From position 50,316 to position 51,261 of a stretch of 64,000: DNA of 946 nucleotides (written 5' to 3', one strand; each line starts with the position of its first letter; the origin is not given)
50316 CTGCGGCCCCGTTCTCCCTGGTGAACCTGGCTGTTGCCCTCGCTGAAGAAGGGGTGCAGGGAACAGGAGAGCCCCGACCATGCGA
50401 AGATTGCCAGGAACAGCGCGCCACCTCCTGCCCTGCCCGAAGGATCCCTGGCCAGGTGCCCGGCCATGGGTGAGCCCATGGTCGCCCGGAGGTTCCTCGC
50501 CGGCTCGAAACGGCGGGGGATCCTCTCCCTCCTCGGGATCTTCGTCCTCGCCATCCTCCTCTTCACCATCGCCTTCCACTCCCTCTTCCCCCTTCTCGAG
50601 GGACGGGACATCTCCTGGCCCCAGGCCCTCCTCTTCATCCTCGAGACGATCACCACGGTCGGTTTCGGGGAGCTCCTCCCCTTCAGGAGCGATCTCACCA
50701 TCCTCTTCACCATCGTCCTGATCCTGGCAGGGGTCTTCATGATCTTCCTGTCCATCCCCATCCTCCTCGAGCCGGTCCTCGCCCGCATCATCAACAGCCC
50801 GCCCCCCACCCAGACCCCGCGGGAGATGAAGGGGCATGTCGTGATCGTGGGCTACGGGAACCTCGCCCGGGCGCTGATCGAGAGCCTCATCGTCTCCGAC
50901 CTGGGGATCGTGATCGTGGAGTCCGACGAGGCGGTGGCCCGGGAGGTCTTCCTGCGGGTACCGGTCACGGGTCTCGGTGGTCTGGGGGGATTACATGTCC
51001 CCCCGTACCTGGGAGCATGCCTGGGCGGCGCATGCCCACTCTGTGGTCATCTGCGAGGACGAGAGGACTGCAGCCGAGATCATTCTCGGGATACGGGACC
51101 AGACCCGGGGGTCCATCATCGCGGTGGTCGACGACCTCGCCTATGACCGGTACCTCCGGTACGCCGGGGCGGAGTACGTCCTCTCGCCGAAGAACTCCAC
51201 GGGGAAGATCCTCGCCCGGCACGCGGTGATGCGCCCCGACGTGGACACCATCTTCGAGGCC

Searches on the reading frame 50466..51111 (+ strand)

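Call 75: search_protein_families(library=pfam, proteins=[window:50466-51111:+], max_evalue=0.1)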
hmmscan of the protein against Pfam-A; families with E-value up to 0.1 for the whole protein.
window:50466-51111:+ (215 aa): 4 families
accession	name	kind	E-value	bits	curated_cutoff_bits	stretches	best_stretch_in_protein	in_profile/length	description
PF07885.22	Ion_trans_2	-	3.3e-09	36.9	22.5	1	27-99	3-72/79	Ion channel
PF00520.37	Ion_trans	-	2.5e-05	24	25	1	19-101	129-230/241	Ion transport protein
PF02254.24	TrkA_N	-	0.0087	16.8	23.8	1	125-161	1-37/116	TrkA-N domain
PF03807.23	F420_oxidored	-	0.063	14.3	21.6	1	125-161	2-40/94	NADP oxidoreductase coenzyme F420-dependent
